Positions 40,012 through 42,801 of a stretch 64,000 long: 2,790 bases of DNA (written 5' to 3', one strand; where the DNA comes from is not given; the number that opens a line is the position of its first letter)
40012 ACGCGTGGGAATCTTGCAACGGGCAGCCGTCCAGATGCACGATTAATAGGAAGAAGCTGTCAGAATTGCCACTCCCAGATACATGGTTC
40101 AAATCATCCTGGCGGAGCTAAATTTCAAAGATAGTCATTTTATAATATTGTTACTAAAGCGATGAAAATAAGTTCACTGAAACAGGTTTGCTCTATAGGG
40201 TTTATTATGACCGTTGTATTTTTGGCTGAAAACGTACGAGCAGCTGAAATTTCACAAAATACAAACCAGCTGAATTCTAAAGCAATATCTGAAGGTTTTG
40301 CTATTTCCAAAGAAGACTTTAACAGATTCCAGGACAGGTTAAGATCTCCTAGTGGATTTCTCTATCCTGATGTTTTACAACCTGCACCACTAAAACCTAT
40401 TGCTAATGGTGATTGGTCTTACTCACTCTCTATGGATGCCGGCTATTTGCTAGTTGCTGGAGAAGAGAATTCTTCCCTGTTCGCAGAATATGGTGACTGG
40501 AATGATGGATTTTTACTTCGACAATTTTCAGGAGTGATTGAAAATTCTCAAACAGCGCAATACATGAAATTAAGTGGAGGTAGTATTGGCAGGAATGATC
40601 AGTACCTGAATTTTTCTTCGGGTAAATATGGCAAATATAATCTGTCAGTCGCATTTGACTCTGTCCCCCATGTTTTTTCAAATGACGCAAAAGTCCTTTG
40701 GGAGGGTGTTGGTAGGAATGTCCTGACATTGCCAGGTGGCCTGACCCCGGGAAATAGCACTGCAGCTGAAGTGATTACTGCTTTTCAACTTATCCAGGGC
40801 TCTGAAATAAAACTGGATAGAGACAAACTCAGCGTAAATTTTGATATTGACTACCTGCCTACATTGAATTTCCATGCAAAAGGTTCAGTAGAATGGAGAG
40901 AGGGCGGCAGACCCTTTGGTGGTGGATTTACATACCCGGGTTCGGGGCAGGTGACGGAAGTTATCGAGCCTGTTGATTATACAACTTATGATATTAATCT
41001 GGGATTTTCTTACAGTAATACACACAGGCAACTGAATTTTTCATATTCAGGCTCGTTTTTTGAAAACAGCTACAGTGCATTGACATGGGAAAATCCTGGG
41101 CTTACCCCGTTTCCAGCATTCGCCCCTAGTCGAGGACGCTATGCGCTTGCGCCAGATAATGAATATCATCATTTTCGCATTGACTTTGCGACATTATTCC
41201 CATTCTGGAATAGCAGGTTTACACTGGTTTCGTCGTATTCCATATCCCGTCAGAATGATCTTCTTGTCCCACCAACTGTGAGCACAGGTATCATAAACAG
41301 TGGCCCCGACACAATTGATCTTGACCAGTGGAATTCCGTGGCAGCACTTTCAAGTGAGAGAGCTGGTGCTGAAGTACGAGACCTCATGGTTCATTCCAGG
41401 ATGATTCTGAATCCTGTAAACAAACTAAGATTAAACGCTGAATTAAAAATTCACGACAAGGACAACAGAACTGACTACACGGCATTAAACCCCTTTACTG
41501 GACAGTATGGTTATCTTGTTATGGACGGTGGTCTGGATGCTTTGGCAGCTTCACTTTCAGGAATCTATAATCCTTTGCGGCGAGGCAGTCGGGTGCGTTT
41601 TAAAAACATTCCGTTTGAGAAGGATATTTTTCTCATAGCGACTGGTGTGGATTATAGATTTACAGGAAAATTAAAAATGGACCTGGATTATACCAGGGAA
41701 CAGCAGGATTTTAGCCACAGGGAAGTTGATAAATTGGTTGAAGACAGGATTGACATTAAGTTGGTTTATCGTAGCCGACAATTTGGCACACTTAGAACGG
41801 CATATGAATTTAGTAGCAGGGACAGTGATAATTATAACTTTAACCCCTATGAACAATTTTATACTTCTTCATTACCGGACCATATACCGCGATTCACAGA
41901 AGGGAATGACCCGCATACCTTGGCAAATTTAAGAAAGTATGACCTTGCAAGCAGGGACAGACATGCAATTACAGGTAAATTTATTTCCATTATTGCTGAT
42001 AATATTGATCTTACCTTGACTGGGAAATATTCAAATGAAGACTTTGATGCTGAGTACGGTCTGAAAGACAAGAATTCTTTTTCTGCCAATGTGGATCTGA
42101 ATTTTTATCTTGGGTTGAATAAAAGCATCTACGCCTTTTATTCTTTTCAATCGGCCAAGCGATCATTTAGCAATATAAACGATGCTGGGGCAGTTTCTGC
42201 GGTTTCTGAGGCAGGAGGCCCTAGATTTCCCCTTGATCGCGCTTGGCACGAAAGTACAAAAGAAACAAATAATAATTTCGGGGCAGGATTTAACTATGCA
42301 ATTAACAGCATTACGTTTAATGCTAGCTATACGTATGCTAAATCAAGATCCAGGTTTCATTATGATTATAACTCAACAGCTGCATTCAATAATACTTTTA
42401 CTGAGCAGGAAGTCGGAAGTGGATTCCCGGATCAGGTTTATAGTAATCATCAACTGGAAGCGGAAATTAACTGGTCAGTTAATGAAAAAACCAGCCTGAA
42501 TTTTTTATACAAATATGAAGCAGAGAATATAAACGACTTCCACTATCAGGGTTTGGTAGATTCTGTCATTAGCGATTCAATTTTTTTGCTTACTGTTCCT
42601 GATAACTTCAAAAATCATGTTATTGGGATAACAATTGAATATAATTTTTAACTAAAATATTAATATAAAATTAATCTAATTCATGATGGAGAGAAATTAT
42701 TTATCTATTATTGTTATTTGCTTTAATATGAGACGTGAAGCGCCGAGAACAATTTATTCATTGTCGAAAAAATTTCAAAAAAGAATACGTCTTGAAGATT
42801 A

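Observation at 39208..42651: MtrA/MtrB-type porin-cytochrome conduit embedded in a glycosyltransferase operon, with no MtrC, CymA or PioC partner in view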

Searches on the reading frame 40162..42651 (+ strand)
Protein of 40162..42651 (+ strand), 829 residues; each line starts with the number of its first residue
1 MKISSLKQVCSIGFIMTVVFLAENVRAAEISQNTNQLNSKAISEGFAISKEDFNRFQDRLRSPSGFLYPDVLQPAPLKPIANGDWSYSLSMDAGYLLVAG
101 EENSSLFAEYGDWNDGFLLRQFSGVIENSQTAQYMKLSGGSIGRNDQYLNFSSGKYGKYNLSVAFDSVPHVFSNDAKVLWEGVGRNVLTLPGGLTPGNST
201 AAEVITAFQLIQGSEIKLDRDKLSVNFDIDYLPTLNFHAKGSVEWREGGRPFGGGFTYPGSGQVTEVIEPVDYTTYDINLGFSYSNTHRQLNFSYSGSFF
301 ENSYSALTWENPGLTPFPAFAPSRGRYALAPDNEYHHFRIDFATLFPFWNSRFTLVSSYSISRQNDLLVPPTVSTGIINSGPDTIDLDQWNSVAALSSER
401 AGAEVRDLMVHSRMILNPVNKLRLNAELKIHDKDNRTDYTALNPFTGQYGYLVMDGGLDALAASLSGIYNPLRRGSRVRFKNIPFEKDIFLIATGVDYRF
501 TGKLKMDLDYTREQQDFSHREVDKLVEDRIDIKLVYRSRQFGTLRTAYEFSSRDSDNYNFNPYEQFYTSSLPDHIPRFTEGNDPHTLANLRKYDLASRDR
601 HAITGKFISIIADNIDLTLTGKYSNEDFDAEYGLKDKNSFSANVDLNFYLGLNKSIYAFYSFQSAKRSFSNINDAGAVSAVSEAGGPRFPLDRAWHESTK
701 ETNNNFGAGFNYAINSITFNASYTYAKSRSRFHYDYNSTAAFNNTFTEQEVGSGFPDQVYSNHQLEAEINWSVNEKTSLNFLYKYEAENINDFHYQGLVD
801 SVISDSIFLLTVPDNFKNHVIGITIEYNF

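Call 6: search_protein_families(library=ncbifam, proteins=[window:40162-42651:+], max_evalue=0.01)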
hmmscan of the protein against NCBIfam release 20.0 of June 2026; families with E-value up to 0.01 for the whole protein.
window:40162-42651:+ (829 aa): 2 families
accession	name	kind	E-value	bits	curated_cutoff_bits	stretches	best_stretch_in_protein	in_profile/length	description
TIGR03509.1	OMP_MtrB_PioB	subfamily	2.5e-79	267.5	240.05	1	100-829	11-662/662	MtrB/PioB family decaheme-associated outer membrane protein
TIGR03014.2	EpsL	equivalog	5.2e-05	22.4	275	1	687-793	145-248/385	XrtB/PEP-CTERM-associated polysaccharide biosynthesis outer membrane protein EpsL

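Call 7: search_protein_families(library=pfam, proteins=[window:40162-42651:+], max_evalue=0.01)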
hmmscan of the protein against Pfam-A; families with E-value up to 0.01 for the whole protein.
window:40162-42651:+ (829 aa): 1 family
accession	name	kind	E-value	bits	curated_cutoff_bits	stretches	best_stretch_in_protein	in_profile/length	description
PF11854.14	MtrB_PioB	-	1.8e-105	354.4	23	1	102-829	4-635/635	Putative outer membrane beta-barrel porin, MtrB/PioB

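Call 11: find_homologous_proteins(query=window:40162-42651:+, max_evalue=0.00001)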
Query window:40162-42651:+ (829 aa): 43 proteins with E <= 0.00001 among 8000 candidates.
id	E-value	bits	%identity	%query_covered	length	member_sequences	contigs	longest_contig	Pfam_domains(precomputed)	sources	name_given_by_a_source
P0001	0.0e+0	1892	100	100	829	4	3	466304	PF11854.15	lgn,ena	-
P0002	1.3e-281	955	49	100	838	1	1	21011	PF11854.15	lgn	-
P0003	3.9e-269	913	49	100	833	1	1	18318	PF11854.15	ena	-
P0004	1.2e-261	889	48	98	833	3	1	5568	PF11854.15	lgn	-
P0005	2.2e-261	888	48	98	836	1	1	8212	PF11854.15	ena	-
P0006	3.3e-252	857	46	99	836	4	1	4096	PF11854.15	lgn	-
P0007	2.2e-179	617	40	93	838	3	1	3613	PF11854.15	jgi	-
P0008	2.4e-179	616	39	93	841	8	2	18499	PF11854.15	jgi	-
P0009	1.5e-175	604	37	99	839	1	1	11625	PF11854.15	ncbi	-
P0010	1.3e-160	554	36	94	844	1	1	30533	PF11854.15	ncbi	-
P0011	9.9e-158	545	36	93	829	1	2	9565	PF11854.15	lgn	-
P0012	6.1e-157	542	35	96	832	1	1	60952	PF11854.15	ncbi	ncbi:MAG TPA: MtrB/PioB family outer membrane beta-barrel protein [Rhizomicrobium sp.]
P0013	6.2e-153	529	34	100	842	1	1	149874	PF11854.15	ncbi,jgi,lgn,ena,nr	ncbi:MAG: MtrB/PioB family outer membrane beta-barrel protein [Alphaproteobacteria bacterium]|nr:Mtr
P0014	1.9e-151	524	35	96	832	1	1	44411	PF11854.15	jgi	jgi:hypothetical protein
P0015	4.4e-145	503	34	96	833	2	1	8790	PF11854.15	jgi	jgi:hypothetical protein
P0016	1.4e-144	501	44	64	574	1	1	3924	PF11854.15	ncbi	ncbi:MAG TPA: MtrB/PioB family outer membrane beta-barrel protein, partial [Gammaproteobacteria bact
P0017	1.2e-107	379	30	93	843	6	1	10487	PF11854.15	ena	-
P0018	9.1e-103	363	31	93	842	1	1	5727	PF11854.15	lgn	-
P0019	1.1e-102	363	29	93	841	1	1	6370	PF11854.15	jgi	-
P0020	6.9e-102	360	29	93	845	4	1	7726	PF11854.15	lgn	-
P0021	4.8e-99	351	28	93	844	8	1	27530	PF11854.15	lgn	-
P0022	1.3e-98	349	30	93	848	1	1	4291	PF11854.15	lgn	-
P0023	6.9e-98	347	29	92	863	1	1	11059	PF11854.15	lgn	-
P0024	1.2e-96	343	29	93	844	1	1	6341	PF11854.15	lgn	-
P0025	1.8e-94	336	30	93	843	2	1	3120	PF11854.15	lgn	-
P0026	2.5e-94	335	28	92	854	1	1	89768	PF11854.15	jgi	jgi:hypothetical protein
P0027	6.3e-93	331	29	92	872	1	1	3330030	PF11854.15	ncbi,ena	-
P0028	1.7e-91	326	27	93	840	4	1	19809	PF11854.15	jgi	jgi:hypothetical protein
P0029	3.2e-89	318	27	93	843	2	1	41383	PF11854.15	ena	-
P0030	1.6e-88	316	27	99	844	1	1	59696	PF11854.15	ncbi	-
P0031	1.8e-31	127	23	88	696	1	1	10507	PF11854.15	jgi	jgi:MtrB/PioB family decaheme-associated outer membrane protein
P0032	9.3e-23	98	22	84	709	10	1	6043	PF11854.15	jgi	jgi:MtrB/PioB family decaheme-associated outer membrane protein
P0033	2.8e-22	97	22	90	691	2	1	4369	PF11854.15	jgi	jgi:MtrB/PioB family decaheme-associated outer membrane protein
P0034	2.4e-17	81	22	89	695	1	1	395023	PF11854.15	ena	-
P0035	9.6e-16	75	23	84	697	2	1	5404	PF11854.15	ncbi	-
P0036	1.1e-15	75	20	82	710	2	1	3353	PF11854.15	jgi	-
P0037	1.4e-14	71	22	89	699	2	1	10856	PF11854.15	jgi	-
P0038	1.0e-11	62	22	79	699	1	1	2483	PF11854.15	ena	-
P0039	1.6e-11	61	22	79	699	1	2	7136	PF11854.15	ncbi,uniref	ncbi:MtrB/PioB family decaheme-associated outer membrane protein [Shewanella sp.]|uniref:MtrB/PioB f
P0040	1.7e-11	61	22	79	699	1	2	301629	PF11854.15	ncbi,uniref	ncbi:MtrB/PioB family decaheme-associated outer membrane protein [Shewanella marisflavi]|uniref:MtrB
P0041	1.7e-11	61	22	85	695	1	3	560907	PF11854.15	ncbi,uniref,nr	ncbi:MtrB/PioB family decaheme-associated outer membrane protein [Shewanella intestini]|uniref:MtrB/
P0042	3.7e-11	60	24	36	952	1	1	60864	PF11854.15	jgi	jgi:hypothetical protein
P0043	1.0e-9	55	22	85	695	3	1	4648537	PF11854.15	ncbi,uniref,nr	ncbi:MtrB/PioB family decaheme-associated outer membrane protein [Shewanella polaris]|uniref:MtrB/Pi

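Call 14: find_encoding_contigs(protein=P0002, flank=10000, max_places=3)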
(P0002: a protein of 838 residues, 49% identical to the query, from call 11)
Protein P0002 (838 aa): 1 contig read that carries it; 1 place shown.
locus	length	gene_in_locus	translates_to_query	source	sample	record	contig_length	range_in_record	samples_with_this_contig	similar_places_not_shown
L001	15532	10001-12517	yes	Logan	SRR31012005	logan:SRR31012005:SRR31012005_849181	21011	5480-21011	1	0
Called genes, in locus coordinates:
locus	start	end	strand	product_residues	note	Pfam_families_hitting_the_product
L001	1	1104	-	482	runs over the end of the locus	PF02310:B12-binding (weak), PF04055:Radical_SAM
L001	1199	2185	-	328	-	-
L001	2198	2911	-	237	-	PF00440:TetR_N, PF14246:TetR_C_7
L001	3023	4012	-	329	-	PF07475:Hpr_kinase_C (weak)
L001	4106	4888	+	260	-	PF00685:Sulfotransfer_1, PF13469:Sulfotransfer_3 (faint)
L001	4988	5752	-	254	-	PF01209:Ubie_methyltran, PF13489:Methyltransf_23, PF03848:TehB (faint), PF13847:Methyltransf_31, PF08241:Methyltransf_11, PF08242:Methyltransf_12, PF13649:Methyltransf_25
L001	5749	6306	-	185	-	PF01613:Flavin_Reduct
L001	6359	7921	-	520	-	PF02310:B12-binding, PF04055:Radical_SAM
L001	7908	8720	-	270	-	PF05175:MTS, PF02475:TRM5-TYW2_MTfase (faint), PF06325:PrmA, PF08241:Methyltransf_11, PF09445:Methyltransf_15 (weak), PF13649:Methyltransf_25, PF13847:Methyltransf_31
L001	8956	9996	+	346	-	PF22113:Mtrc-MtrF_II-IV_dom (faint), PF14522:Cytochrome_C7 (faint), PF22678:Cytochrom_c_NrfB-like, PF09699:Paired_CXXCH_1 (weak), PF14537:Cytochrom_c3_2 (weak), PF09699:Paired_CXXCH_1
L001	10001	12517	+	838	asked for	PF11854:MtrB_PioB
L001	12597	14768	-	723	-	PF14907:NTP_transf_5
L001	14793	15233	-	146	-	PF01850:PIN (weak)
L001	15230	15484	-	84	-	PF02604:PhdYeFM_antitox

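Call 15: find_encoding_contigs(protein=P0003, flank=10000, max_places=3)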
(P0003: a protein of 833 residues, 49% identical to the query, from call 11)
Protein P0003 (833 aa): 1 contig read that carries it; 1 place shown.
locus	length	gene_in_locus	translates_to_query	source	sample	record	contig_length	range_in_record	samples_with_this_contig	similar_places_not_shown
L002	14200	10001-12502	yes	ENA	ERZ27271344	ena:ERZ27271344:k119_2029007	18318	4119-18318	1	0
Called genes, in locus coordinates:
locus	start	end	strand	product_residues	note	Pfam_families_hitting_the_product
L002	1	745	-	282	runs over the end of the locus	PF01209:Ubie_methyltran (weak), PF05724:TPMT (weak), PF13489:Methyltransf_23, PF13847:Methyltransf_31, PF08241:Methyltransf_11, PF08242:Methyltransf_12, PF13649:Methyltransf_25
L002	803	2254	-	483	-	PF02310:B12-binding (weak), PF04055:Radical_SAM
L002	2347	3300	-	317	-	PF07475:Hpr_kinase_C (weak)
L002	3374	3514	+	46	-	-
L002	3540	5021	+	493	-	PF20392:DUF6687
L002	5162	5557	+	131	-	PF04055:Radical_SAM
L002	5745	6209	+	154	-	PF13186:SPASM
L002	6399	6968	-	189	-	PF13489:Methyltransf_23, PF01209:Ubie_methyltran (weak), PF13847:Methyltransf_31, PF08241:Methyltransf_11, PF08242:Methyltransf_12, PF13649:Methyltransf_25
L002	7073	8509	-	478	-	PF02310:B12-binding, PF04055:Radical_SAM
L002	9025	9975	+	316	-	PF22113:Mtrc-MtrF_II-IV_dom (faint), PF22678:Cytochrom_c_NrfB-like (weak), PF09699:Paired_CXXCH_1 (weak), PF14537:Cytochrom_c3_2 (weak), PF14522:Cytochrome_C7 (weak), PF09699:Paired_CXXCH_1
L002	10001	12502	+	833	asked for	PF11854:MtrB_PioB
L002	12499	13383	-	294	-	PF00126:HTH_1, PF03466:LysR_substrate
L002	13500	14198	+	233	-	?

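Call 16: find_encoding_contigs(protein=P0013, flank=10000, max_places=2)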
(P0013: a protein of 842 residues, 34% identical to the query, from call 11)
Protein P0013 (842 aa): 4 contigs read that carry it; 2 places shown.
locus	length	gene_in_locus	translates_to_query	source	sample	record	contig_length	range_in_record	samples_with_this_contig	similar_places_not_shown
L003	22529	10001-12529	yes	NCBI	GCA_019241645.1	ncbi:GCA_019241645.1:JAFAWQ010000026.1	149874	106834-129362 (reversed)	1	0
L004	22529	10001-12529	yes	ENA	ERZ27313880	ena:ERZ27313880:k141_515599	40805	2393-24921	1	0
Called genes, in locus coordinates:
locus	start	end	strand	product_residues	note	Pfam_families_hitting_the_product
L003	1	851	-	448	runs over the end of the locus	PF00289:Biotin_carb_N, PF02222:ATP-grasp, PF02786:CPSase_L_D2, PF07478:Dala_Dala_lig_C, PF02785:Biotin_carb_C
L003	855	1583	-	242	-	PF03567:Sulfotransfer_2 (faint)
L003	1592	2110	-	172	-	PF25984:BSH_YknX (faint), PF00364:Biotin_lipoyl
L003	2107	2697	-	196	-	PF01220:DHquinase_II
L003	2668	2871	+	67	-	PF02597:ThiS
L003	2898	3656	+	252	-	PF05690:ThiG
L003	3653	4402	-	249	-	PF18312:ScsC_N, PF13462:Thioredoxin_4, PF01323:DSBA, PF13743:Thioredoxin_5 (faint)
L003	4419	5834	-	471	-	PF01435:Peptidase_M48, PF07719:TPR_2 (faint), PF13431:TPR_17 (faint), PF23914:TPR_CcmH_CycH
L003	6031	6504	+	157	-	PF00293:NUDIX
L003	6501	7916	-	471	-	PF07690:MFS_1, PF00854:PTR2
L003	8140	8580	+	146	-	PF00034:Cytochrom_C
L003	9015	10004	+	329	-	PF22113:Mtrc-MtrF_II-IV_dom (faint), PF22678:Cytochrom_c_NrfB-like, PF09699:Paired_CXXCH_1 (weak), PF14537:Cytochrom_c3_2 (weak), PF09699:Paired_CXXCH_1, PF14522:Cytochrome_C7 (weak), PF09699:Paired_CXXCH_1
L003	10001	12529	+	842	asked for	PF11854:MtrB_PioB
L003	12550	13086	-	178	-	PF13489:Methyltransf_23 (weak), PF13847:Methyltransf_31 (weak), PF08241:Methyltransf_11, PF08242:Methyltransf_12, PF13649:Methyltransf_25 (weak)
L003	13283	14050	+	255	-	PF02698:DUF218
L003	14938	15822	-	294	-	PF13489:Methyltransf_23 (faint), PF02475:TRM5-TYW2_MTfase (weak), PF05175:MTS, PF06325:PrmA, PF13847:Methyltransf_31 (weak), PF08241:Methyltransf_11 (weak), PF09445:Methyltransf_15 (weak), PF13649:Methyltransf_25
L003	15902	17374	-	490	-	PF02310:B12-binding, PF04055:Radical_SAM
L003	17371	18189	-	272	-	PF03848:TehB (weak), PF13489:Methyltransf_23, PF13847:Methyltransf_31, PF08241:Methyltransf_11, PF08242:Methyltransf_12, PF13649:Methyltransf_25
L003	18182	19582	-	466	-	PF02310:B12-binding, PF04055:Radical_SAM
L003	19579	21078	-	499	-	PF02310:B12-binding, PF04055:Radical_SAM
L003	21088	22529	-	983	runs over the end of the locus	PF02563:Poly_export, PF10531:SLBB, PF22461:SLBB_2, PF10531:SLBB, PF06251:Caps_syn_GfcC_C (weak), PF10531:SLBB (weak)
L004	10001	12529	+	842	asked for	PF11854:MtrB_PioB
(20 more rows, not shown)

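Call 17: find_encoding_contigs(protein=P0010, flank=10000, max_places=2)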
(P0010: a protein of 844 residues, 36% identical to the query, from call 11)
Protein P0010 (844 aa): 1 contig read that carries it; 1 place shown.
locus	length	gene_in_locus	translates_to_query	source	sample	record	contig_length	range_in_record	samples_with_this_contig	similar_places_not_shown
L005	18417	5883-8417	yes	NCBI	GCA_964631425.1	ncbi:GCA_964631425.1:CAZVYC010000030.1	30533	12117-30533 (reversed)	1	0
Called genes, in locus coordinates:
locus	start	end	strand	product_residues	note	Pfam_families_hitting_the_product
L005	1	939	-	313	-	?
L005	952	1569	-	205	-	PF07791:Imm11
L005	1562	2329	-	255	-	PF14080:DUF4261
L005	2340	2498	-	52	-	-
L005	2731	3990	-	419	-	PF01757:Acyl_transf_3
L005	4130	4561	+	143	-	PF00034:Cytochrom_C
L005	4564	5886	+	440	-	PF22113:Mtrc-MtrF_II-IV_dom (faint), PF14522:Cytochrome_C7 (faint), PF22678:Cytochrom_c_NrfB-like, PF02335:Cytochrom_C552 (weak), PF09699:Paired_CXXCH_1 (weak), PF14537:Cytochrom_c3_2 (weak), PF09699:Paired_CXXCH_1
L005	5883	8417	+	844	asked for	PF11854:MtrB_PioB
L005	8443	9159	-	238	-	PF13489:Methyltransf_23 (faint), PF05175:MTS (faint), PF13847:Methyltransf_31, PF08241:Methyltransf_11, PF08242:Methyltransf_12, PF13649:Methyltransf_25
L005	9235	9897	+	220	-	PF01464:SLT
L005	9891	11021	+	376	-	-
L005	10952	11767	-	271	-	PF05175:MTS, PF13489:Methyltransf_23 (weak), PF06325:PrmA, PF13847:Methyltransf_31 (weak), PF08241:Methyltransf_11, PF13649:Methyltransf_25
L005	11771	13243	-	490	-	PF02310:B12-binding (weak), PF04055:Radical_SAM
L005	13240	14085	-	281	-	PF13489:Methyltransf_23, PF08241:Methyltransf_11, PF08242:Methyltransf_12, PF13649:Methyltransf_25, PF13847:Methyltransf_31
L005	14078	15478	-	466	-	PF02310:B12-binding, PF04055:Radical_SAM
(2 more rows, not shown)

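Call 18: find_encoding_contigs(protein=P0027, flank=10000, max_places=2)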
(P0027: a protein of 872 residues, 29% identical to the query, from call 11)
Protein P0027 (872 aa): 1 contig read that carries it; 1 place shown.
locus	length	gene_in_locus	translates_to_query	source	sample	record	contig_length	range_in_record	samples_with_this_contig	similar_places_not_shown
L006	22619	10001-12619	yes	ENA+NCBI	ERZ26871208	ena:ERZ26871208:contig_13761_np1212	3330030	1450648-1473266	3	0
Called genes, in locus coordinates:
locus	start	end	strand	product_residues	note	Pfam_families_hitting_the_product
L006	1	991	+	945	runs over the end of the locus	PF00675:Peptidase_M16, PF05193:Peptidase_M16_C, PF00675:Peptidase_M16, PF05193:Peptidase_M16_C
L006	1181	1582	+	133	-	PF13698:DUF4156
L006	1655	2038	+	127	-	PF00903:Glyoxalase, PF18029:Glyoxalase_6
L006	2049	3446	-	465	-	-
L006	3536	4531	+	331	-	PF01073:3Beta_HSD, PF01370:Epimerase, PF02719:Polysacc_synt_2 (weak), PF04321:RmlD_sub_bind, PF05368:NmrA, PF13460:NAD_binding_10, PF16363:GDP_Man_Dehyd, PF07993:NAD_binding_4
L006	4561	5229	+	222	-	PF02036:SCP2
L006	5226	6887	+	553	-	PF03109:ABC1, PF27536:UbiB_helical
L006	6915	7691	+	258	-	-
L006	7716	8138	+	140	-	PF00472:RF-1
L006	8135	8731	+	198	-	PF01553:Acyltransferase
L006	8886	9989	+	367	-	PF03264:Cytochrom_NNT (faint), PF22113:Mtrc-MtrF_II-IV_dom (weak), PF22678:Cytochrom_c_NrfB-like (weak), PF09699:Paired_CXXCH_1 (weak), PF14537:Cytochrom_c3_2 (weak), PF14522:Cytochrome_C7 (weak), PF09699:Paired_CXXCH_1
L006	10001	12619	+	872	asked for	PF11854:MtrB_PioB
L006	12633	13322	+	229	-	PF00034:Cytochrom_C (weak), PF13442:Cytochrome_CBB3 (faint), PF00034:Cytochrom_C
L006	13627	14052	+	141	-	PF00127:Copper-bind (weak)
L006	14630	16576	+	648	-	PF01011:PQQ, PF13360:PQQ_2, PF13570:Beta-prop_ACSF4 (faint), PF01011:PQQ, PF13360:PQQ_2 (weak)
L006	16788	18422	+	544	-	PF12796:Ank_2, PF13637:Ank_4, PF13857:Ank_5, PF13637:Ank_4, PF00023:Ank (weak), PF12796:Ank_2, PF13857:Ank_5, PF00023:Ank (weak), +1 more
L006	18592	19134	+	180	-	PF13442:Cytochrome_CBB3 (weak), PF00034:Cytochrom_C (weak)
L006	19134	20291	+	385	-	PF21959:DUF6923 (faint), PF24814:WD40_Prp19 (weak), PF25174:Beta-prop_THOC3, PF21783:YNCE, PF16819:DUF5074 (weak), PF10282:Lactonase, PF02239:Cytochrom_D1 (weak), PF25174:Beta-prop_THOC3 (weak), +2 more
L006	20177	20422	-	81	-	-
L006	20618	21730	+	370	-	PF08240:ADH_N, PF00107:ADH_zinc_N, PF13602:ADH_zinc_N_2 (faint)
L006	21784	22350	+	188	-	PF04828:GFA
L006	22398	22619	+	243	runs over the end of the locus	PF00072:Response_reg, PF00196:GerE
